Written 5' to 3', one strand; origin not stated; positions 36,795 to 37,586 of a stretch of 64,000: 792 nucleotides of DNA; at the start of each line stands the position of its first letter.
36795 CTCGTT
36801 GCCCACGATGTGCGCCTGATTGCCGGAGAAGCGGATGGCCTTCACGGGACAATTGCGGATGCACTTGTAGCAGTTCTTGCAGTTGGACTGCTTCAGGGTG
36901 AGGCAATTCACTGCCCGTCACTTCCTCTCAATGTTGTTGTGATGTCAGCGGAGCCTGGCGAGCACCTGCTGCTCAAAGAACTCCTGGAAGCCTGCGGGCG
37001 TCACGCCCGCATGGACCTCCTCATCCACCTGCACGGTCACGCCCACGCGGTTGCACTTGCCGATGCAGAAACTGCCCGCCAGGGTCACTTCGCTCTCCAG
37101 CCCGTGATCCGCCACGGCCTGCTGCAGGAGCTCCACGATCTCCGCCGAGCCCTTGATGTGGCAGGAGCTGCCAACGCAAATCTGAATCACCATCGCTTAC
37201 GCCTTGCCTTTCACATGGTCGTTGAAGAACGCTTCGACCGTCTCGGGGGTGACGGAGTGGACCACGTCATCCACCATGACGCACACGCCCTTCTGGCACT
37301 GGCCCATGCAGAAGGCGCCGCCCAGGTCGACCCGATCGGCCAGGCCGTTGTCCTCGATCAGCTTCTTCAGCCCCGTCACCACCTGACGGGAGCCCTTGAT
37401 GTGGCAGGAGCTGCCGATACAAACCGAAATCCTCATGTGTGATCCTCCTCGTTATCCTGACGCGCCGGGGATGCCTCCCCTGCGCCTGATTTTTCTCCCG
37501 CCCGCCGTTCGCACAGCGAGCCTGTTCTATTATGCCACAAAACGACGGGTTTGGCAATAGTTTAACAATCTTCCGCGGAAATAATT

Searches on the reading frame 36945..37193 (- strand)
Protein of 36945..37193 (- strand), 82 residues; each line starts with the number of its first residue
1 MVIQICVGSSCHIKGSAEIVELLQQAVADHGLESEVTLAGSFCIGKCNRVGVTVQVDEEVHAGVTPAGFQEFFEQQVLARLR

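Call 14: search_protein_families(library=pfam, proteins=[window:36945-37193:-])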
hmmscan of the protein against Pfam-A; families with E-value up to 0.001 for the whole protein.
window:36945-37193:- (82 aa): 1 family
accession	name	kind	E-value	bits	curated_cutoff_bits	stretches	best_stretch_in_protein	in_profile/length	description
PF01257.25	2Fe-2S_thioredx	-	3.7e-08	33.8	24.8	1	2-74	67-142/145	Thioredoxin-like [2Fe-2S] ferredoxin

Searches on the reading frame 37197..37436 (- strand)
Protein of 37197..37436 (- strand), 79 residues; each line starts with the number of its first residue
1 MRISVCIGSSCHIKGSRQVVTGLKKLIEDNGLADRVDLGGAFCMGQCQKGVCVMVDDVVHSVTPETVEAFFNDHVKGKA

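Call 14: search_protein_families(library=pfam, proteins=[window:37197-37436:-])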
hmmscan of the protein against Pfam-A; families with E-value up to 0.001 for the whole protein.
window:37197-37436:- (79 aa): 1 family
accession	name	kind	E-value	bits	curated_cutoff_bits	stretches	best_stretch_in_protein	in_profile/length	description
PF01257.25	2Fe-2S_thioredx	-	2e-08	34.6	24.8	1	2-71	67-141/145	Thioredoxin-like [2Fe-2S] ferredoxin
